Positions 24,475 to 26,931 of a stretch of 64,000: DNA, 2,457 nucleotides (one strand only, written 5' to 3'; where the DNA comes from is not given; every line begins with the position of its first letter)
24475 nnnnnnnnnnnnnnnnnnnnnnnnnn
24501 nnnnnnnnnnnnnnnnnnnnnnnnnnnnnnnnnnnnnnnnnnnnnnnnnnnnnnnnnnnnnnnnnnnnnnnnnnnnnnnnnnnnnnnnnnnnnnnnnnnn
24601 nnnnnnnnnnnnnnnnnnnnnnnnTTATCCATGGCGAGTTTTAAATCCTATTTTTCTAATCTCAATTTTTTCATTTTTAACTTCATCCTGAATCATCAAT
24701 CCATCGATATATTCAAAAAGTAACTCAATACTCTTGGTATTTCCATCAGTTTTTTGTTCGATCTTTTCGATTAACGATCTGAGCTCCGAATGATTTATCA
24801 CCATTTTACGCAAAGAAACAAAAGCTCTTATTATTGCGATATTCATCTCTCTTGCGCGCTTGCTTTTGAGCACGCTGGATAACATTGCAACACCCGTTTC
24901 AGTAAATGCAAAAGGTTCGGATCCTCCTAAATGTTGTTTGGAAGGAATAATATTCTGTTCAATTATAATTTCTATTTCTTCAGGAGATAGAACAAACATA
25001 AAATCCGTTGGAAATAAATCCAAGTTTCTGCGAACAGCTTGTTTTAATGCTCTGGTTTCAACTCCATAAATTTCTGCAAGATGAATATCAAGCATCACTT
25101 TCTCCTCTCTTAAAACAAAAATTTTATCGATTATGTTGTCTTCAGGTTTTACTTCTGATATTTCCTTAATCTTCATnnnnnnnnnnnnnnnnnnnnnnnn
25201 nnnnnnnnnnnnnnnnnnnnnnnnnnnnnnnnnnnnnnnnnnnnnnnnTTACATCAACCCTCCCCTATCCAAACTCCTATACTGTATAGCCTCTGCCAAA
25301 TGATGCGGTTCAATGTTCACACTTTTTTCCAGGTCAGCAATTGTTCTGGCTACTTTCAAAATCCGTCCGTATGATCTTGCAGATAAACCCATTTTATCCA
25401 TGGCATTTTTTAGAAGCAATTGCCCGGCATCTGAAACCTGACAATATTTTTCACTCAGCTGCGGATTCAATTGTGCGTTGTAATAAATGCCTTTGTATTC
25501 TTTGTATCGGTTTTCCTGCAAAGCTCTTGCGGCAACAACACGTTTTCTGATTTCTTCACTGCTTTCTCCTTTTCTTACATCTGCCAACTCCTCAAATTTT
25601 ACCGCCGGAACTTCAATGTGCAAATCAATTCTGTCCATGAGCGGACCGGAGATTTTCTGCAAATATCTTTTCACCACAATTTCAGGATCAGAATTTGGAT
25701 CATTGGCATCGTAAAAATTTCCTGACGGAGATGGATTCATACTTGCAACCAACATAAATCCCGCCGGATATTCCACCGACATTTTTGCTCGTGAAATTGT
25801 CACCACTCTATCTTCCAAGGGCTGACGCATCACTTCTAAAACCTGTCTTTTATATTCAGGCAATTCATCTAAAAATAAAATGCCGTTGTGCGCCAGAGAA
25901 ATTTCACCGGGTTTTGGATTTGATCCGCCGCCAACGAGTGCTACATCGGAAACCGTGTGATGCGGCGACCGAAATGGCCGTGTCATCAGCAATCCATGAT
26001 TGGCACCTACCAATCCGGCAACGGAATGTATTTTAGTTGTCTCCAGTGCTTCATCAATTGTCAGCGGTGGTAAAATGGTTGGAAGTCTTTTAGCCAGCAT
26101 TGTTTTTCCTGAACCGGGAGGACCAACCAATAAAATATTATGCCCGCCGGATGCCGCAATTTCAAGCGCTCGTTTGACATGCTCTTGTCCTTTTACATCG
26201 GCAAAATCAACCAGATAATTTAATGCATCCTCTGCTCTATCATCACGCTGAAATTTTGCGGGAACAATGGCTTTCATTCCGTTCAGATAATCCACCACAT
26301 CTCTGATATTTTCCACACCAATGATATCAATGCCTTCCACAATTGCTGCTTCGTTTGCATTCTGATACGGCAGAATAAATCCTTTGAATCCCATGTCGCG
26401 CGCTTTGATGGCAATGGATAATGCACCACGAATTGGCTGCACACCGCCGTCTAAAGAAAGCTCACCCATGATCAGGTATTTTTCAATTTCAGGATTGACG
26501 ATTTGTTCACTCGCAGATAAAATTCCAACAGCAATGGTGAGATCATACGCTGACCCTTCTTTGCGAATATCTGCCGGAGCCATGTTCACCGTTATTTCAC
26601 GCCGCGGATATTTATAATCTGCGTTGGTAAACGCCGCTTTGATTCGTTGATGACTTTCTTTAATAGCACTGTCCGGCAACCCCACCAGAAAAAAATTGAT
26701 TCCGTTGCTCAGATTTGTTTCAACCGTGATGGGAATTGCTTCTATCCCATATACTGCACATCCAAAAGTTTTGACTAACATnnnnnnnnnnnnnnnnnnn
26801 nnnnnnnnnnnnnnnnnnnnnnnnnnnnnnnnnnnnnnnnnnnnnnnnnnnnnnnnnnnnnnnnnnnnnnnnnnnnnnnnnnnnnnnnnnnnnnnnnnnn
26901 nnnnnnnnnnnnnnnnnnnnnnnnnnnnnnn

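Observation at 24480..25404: ORF6N/KilA-N gene inserted into the 3' end of yifB/comM with a 156-bp duplication whose differences are all synonymous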

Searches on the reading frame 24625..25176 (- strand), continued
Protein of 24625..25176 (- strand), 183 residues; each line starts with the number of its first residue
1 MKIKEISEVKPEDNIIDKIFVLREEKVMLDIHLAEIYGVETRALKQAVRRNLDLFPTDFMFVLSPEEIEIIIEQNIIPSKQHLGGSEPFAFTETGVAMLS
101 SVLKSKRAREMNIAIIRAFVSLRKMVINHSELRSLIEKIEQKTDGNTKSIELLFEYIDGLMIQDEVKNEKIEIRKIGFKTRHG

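Call 63: search_protein_families(library=pfam, proteins=[L250:2720-3931:+], max_evalue=0.01)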
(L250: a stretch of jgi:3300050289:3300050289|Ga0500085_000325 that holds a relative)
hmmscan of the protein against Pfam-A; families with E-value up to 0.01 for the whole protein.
L250:2720-3931:+ (403 aa): 5 families
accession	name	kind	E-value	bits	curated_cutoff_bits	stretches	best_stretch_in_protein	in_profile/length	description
PF01170.24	UPF0020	-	3.2e-37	128.6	22.3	1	177-382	2-195/197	RMKL-like, methyltransferase domain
PF22020.1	RlmL_1st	-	1.6e-09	38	27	1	17-72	1-55/55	RlmL ferredoxin-like domain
PF02926.22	THUMP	-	1.3e-05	25.9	20.6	1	82-167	3-84/84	THUMP domain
PF13847.12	Methyltransf_31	-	0.00071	19.7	27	0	267-306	29-67/145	Methyltransferase domain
PF09445.16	Methyltransf_15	-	0.0029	17.6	22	1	268-305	24-61/165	RNA cap guanine-N2 methyltransferase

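Call 77: search_protein_families(library=padloc, proteins=[window:24625-25176:-], max_evalue=0.01)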
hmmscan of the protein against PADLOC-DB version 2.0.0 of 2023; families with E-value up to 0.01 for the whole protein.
window:24625-25176:- (183 aa): 3 families
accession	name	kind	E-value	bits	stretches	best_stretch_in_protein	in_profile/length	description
PDLC04856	PDC-S05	-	9.5e-50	166.8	1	11-170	8-171/177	-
PDLC04869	PDC-S05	-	2.6e-44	149.7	1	8-170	10-173/306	-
PDLC04849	PDC-S05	-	1e-34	117.9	1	12-174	7-167/183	-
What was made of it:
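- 24625..25176 (-): ORF6N (KilA-N-related) gene of 183 aa, 'subfamily A'. Its last 3 codons and stop are supplied by R2, so the junction falls at the natural C-terminus. PADLOC candidate defence family PDC-S05 at 9.5e-50 (call 77).
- On PADLOC PDC-S05 (candidate anti-phage defence): E = 9.5e-50 (call 77).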

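Call 78: search_protein_families(library=ncbifam, proteins=[window:24625-25176:-, L082:3156-4082:+, L082:4066-4929:+], max_evalue=0.001)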
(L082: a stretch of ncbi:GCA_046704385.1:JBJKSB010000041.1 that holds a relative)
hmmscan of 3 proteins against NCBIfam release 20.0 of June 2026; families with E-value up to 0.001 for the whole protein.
window:24625-25176:- (183 aa): 0 families

L082:3156-4082:+ (308 aa): 10 families
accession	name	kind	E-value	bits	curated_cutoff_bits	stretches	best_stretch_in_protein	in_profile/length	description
TIGR02224.1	recomb_XerC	equivalog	1.1e-44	153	335.15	1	29-305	11-280/295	tyrosine recombinase XerC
NF040815.2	recomb_XerA_Arch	equivalog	6.7e-43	147.1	220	1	20-305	1-257/263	site-specific tyrosine recombinase/integron integrase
TIGR02225.1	recomb_XerD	equivalog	5.1e-40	137.6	329.6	1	43-305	25-277/290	site-specific tyrosine recombinase XerD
NF001399.0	PRK00283.1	subfamily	1.8e-39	135.8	279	1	44-305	35-286/300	tyrosine recombinase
NF002331.0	PRK01287.1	subfamily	8.5e-35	120.4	371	1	11-303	22-313/365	site-specific tyrosine recombinase XerC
NF003462.0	PRK05084.1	equivalog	3.3e-24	85.3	267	1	117-306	160-348/360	tyrosine recombinase XerS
TIGR02249.1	integrase_gron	subfamily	1.6e-23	83.6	265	2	28-213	11-180/315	integron integrase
NF007370.0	PRK09870.1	subfamily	1.1e-13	51.3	221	1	123-301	8-178/200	tyrosine-type DNA invertase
NF011946.0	PRK15417.1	equivalog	3.1e-12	46.3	435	2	156-214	138-196/337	integron integrase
NF007371.0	PRK09871.1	subfamily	5.6e-10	39.1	222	1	127-301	6-173/198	tyrosine-type DNA invertase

L082:4066-4929:+ (287 aa): 5 families
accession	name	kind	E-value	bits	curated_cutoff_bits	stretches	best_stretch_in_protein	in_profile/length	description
NF040815.2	recomb_XerA_Arch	equivalog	1.2e-16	61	220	1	4-279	2-262/263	site-specific tyrosine recombinase/integron integrase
TIGR02225.1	recomb_XerD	equivalog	1.8e-15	57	329.6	1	5-286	3-289/290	site-specific tyrosine recombinase XerD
TIGR02224.1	recomb_XerC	equivalog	4.5e-15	55.8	335.15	1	4-285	2-291/295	tyrosine recombinase XerC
NF001399.0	PRK00283.1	subfamily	2.8e-14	53.1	279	1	6-286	14-298/300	tyrosine recombinase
NF002331.0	PRK01287.1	subfamily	4.4e-09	35.8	371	1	82-285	121-326/365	site-specific tyrosine recombinase XerC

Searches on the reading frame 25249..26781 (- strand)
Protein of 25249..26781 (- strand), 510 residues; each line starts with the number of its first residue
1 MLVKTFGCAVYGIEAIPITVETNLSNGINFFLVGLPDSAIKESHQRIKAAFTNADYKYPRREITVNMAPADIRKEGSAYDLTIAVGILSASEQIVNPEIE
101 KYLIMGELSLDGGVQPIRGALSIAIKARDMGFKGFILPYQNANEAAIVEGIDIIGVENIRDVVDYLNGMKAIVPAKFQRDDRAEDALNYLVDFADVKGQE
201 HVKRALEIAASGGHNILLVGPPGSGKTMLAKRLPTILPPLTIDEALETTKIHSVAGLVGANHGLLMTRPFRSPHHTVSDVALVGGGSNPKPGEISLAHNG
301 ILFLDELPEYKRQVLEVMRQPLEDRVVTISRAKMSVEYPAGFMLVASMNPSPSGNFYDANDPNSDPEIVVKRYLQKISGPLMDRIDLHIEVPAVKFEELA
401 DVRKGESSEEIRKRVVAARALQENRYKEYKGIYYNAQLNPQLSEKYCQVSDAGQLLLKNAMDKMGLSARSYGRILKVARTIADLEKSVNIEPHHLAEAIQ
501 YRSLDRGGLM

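Call 5: search_protein_families(library=pfam, proteins=[window:25249-26781:-], max_evalue=0.01)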
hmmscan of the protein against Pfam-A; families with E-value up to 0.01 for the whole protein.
window:25249-26781:- (510 aa): 18 families
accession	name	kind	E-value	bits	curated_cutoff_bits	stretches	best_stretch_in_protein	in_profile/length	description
PF01078.27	Mg_chelatase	-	1.9e-92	308.8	20.3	1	192-398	1-206/207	Magnesium chelatase, subunit ChlI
PF13541.12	ChlI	-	6.4e-43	146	27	1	20-141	1-121/121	Subunit ChlI of Mg-chelatase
PF13335.12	Mg_chelatase_C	-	2.2e-33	115.2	26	1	405-502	1-94/94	Magnesium chelatase, subunit ChlI C-terminal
PF07728.20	AAA_5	-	1.1e-10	42.1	22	1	215-356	1-130/139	AAA domain (dynein-related subfamily)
PF00493.29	MCM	-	1.4e-08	34.6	23.3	1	291-361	114-183/224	MCM P-loop domain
PF05362.19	Lon_C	-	3.9e-06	27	21.1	1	43-164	75-200/205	Lon protease (S16) C-terminal proteolytic domain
PF00158.32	Sigma54_activat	-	9.5e-06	25.8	20.2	1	201-326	10-121/168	Sigma-54 interaction domain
PF05496.18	RuvB_N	-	3.6e-05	24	27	0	193-231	6-51/159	Holliday junction DNA helicase RuvB P-loop domain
PF13191.12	AAA_16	-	0.00012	23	32.6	1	200-237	10-48/167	AAA ATPase domain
PF00004.35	AAA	-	0.00012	22.9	21.2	1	216-233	1-18/131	ATPase family associated with various cellular activities (AAA)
PF20030.5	bpMoxR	-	0.0003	20.4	27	0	198-237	16-55/205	MoxR domain in the MoxR-vWA-beta-propeller ternary systems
PF07724.20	AAA_2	-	0.00057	20.4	27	0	215-263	5-57/166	AAA domain (Cdc48 subfamily)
PF13401.12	AAA_22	-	0.00084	20.1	27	1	214-237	6-29/130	AAA domain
PF13671.12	AAA_33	-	0.0026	18.5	27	1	216-239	2-25/143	AAA domain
PF12775.13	AAA_7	-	0.0032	17.4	25.8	0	205-235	25-55/181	P-loop containing dynein motor region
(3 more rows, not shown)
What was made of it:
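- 25249..26781 (-): Intact comM/yifB (510 aa). Pfam ChlI, Mg_chelatase and Mg_chelatase_C (call 5).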

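Call 8: find_related_loci(query=window:25249-26781:-, collection=genome_contigs, flank=6000)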
Query window:25249-26781:- (510 aa) in genome_contigs; peptide patterns used: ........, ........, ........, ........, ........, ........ (x = any residue, [..] = any of these).
599 stretches matched a pattern (row limit reached: there are more); 594 encode a relative of the query (tblastn E <= 1e-3); the best 80 are kept; 80 distinct loci.
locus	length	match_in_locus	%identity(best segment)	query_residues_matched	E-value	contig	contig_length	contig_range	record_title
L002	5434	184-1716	77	1-510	0e+0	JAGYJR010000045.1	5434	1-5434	MAG: Flavobacterium sp. isolate M30B46 45, whole genome shotgun sequence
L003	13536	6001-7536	70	1-510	0e+0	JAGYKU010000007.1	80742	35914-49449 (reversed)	MAG: Flavobacteriales bacterium isolate M30B75 7, whole genome shotgun sequence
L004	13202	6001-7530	65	1-509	0e+0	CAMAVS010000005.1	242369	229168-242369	MAG: Chitinophaga pinensis isolate ME-08apr19-307 genome assembly, contig: ME-08apr19-C42, whole genome shotgun sequence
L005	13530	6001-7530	65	1-510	0e+0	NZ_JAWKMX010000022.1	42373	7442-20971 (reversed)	MAG: Flavobacterium sp. isolate BC1.50 BC1.50.fa-22, whole genome shotgun sequence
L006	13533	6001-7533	65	1-510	0e+0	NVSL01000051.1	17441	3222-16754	MAG: Flavobacteriaceae bacterium isolate NORP142 Contig_source1383C_5872, whole genome shotgun sequence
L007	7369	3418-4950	65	1-510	0e+0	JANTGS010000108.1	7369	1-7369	MAG: Flavobacteriaceae bacterium isolate bin10082 c_000000011883, whole genome shotgun sequence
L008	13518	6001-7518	65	1-506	0e+0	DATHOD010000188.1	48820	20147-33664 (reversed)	MAG TPA_asm: Bacteroidia bacterium isolate SMAG_U12675 k141_2243577, whole genome shotgun sequence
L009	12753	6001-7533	64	1-510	0e+0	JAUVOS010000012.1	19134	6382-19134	MAG: Lutibacter sp. isolate CSMAG_642 CSMAG_642_k141_725685_length_19134_cov_11.9373, whole genome shotgun sequence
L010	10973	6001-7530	64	1-509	0e+0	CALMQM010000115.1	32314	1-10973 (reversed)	MAG TPA_asm: uncultured Bacteroidetes bacterium isolate SRR1772177_bin.147_CONCOCT_v1.1_MAG genome assembly, contig: ERZ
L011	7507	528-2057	64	1-509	0e+0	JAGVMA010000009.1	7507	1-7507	MAG: Bacteroidia bacterium isolate SW_6 c_000000065778, whole genome shotgun sequence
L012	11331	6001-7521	65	1-506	0e+0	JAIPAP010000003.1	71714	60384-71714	MAG: Bacteroidales bacterium isolate Tobar15.5-16.5m-G7 Tobar15-5-16-5m-20mill-C45, whole genome shotgun sequence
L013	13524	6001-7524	64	1-508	0e+0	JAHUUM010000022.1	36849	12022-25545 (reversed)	Weeksellaceae bacterium TAE3-ERU29 Seq22, whole genome shotgun sequence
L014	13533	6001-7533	63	1-510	0e+0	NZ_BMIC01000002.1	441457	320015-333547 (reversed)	Aquaticitalea lipolytica strain CGMCC 1.15295 sequence02, whole genome shotgun sequence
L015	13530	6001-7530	64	1-510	0e+0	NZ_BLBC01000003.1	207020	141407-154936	Capnocytophaga felis strain KC07070 sequence03, whole genome shotgun sequence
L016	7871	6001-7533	63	1-510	0e+0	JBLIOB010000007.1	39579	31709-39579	MAG: Parvicellaceae bacterium isolate 3300053785_177 Ga0535658_0001493, whole genome shotgun sequence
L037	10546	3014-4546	64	1-510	0e+0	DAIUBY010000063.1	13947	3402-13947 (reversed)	MAG TPA_asm: Polaribacter sp. isolate CTOTU7318 NODE_5559_length_13947_cov_19.516412, whole genome shotgun sequence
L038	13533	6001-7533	62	1-510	0e+0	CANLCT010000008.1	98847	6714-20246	uncultured Aquimarina sp. isolate 3-767-J.fasta genome assembly, contig: NODE_8, whole genome shotgun sequence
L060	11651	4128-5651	62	4-510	0e+0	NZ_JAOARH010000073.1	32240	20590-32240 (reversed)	MAG: Winogradskyella sp. isolate McBI.68 contig_60218, whole genome shotgun sequence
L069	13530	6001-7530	61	1-510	0e+0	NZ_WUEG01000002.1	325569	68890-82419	Muricauda sp. TY007 scaffold_1, whole genome shotgun sequence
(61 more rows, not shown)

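Call 23: find_related_loci(query=window:25249-26781:-, collection=metagenome_contigs, flank=4000)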
Query window:25249-26781:- (510 aa) in metagenome_contigs; peptide patterns used: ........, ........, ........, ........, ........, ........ (x = any residue, [..] = any of these).
600 stretches matched a pattern (row limit reached: there are more); 592 encode a relative of the query (tblastn E <= 1e-3); the best 80 are kept; 80 distinct loci.
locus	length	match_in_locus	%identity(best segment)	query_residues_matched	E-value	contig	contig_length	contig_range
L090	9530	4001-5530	96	1-510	0e+0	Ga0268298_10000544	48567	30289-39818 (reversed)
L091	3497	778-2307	66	1-510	0e+0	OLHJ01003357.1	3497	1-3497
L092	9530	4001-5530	66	1-510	0e+0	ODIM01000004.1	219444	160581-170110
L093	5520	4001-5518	66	1-505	0e+0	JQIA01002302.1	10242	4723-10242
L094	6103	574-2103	66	1-510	0e+0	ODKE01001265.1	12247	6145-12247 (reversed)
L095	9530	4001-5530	65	1-510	0e+0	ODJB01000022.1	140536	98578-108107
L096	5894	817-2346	65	1-510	0e+0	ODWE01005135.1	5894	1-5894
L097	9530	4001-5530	64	1-509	0e+0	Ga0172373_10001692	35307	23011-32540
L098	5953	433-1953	64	1-506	0e+0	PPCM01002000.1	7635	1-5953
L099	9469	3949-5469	64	1-506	0e+0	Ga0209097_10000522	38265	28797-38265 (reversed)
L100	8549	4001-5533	64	1-509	0e+0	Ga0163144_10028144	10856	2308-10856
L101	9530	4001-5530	64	1-510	0e+0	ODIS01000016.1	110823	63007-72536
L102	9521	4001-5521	63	1-506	0e+0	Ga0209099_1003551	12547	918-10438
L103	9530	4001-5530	64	1-510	0e+0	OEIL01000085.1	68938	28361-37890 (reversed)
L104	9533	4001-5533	64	1-510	0e+0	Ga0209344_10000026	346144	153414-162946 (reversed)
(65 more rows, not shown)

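Call 63: search_protein_families(library=pfam, proteins=[L037:1903-2904:-, L060:5707-6708:+, L069:4702-5691:-, L038:7601-9526:+, L090:5609-6055:+, L090:3409-3936:+], max_evalue=0.01)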
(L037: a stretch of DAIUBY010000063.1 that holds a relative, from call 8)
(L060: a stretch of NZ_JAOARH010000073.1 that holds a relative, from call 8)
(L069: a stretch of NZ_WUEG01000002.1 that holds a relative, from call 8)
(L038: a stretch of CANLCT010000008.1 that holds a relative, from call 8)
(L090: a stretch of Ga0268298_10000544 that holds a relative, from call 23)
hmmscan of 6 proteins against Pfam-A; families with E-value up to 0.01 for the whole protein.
L037:1903-2904:- (333 aa): 1 family
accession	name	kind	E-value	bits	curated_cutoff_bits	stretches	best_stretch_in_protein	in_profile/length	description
PF03600.22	CitMHS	-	0.0088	15.6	31.9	0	25-146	124-217/336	Citrate transporter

L060:5707-6708:+ (333 aa): 1 family
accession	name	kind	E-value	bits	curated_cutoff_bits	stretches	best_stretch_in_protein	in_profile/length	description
PF14903.11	WG_beta_rep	-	2.8e-08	34.1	25.6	1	145-180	2-35/35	WG containing repeat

L069:4702-5691:- (329 aa): 1 family
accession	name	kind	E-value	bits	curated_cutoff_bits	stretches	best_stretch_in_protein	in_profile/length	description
PF11694.13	DUF3290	-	0.0059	17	31.3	0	3-115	17-125/144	Protein of unknown function (DUF3290)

L038:7601-9526:+ (641 aa): 1 family
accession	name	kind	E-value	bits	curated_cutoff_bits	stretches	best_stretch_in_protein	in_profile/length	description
PF12708.12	Pect-lyase_RHGA_epim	-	0.0039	17.4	27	1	173-256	7-66/213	Rhamnogalacturonase A/epimerase, pectate lyase-like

L090:5609-6055:+ (148 aa): 1 family
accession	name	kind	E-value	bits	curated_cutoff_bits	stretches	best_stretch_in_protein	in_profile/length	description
PF01797.21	Y1_Tnp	-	3.8e-20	72.7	23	1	4-118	2-121/121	Transposase IS200 like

L090:3409-3936:+ (175 aa): 1 family
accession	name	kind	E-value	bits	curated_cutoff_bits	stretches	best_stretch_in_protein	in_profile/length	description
PF10543.14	ORF6N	-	1.9e-32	111.8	27.8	1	11-95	1-86/86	ORF6N domain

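Call 77: search_protein_families(library=padloc, proteins=[L090:3409-3936:+], max_evalue=0.01)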
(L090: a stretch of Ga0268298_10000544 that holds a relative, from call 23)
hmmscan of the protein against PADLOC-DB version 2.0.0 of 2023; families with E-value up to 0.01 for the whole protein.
L090:3409-3936:+ (175 aa): 3 families
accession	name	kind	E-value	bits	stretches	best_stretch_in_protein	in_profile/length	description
PDLC04856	PDC-S05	-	2.1e-56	188.4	1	3-164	6-168/177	-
PDLC04869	PDC-S05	-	1.2e-50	170.4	1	3-156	11-170/306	-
PDLC04849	PDC-S05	-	2.3e-35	120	1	4-158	5-159/183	-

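Call 78: search_protein_families(library=ncbifam, proteins=[window:25249-26781:-], max_evalue=0.001)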
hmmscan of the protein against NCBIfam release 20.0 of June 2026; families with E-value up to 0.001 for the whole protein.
window:25249-26781:- (510 aa): 17 families
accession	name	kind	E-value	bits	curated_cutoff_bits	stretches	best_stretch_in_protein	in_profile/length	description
TIGR00368.1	TIGR00368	hypoth_equivalog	1.7e-188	627.3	362.4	1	8-502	4-499/499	YifB family Mg chelatase-like AAA ATPase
NF007365.0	PRK09862.1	equivalog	4.3e-139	464.4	530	1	8-506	9-496/506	YifB family Mg chelatase-like AAA ATPase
TIGR02902.1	spore_lonB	equivalog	2.3e-19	69.4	723.3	2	40-166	405-530/531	ATP-dependent protease LonB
TIGR00764.1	lon_rel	equivalog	4.8e-15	55.2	516.6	2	195-246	19-70/608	ATP-dependent protease LonB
TIGR02903.1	spore_lon_C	equivalog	7e-12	44.6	678.8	2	192-332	152-299/615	Lon family ATP-dependent protease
TIGR02442.1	Cob-chelat-sub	hypoth_equivalog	8.2e-09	34.4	779.45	1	281-350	110-179/641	putative cobaltochelatase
TIGR00763.1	lon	equivalog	2.5e-07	29.5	608.05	1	58-164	683-792/795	endopeptidase La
TIGR02031.1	BchD-ChlD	equivalog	3e-07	29.5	499.55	1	202-352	3-145/608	magnesium chelatase ATPase subunit D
NF038308.1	RNA_repair_RtcR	equivalog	6.4e-07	28.6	650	0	175-232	166-223/530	RNA repair transcriptional activator RtcR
TIGR02030.1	BchI-ChlI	equivalog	9e-07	28.4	466.95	1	281-351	114-184/337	magnesium chelatase ATPase subunit I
TIGR00416.1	sms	equivalog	1.4e-06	27.4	403.05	1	72-163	366-454/454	DNA repair protein RadA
NF000868.0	PRK00080.1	equivalog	2.9e-06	26.4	282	0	192-232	23-70/330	Holliday junction branch migration DNA helicase RuvB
NF003745.1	PRK05342.1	equivalog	1.9e-05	23.8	359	1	205-260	104-153/418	ATP-dependent Clp protease ATP-binding subunit ClpX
TIGR00635.1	ruvB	equivalog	2.2e-05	23.6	299.05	0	193-231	3-48/305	Holliday junction branch migration DNA helicase RuvB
TIGR00382.1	clpX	equivalog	2.7e-05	23.4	370.75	1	206-268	113-169/414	ATP-dependent protease ATP-binding subunit ClpX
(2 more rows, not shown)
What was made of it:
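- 25249..26781 (-): NCBIfam TIGR00368 at 627 bits against a cut-off of 362 (call 78).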
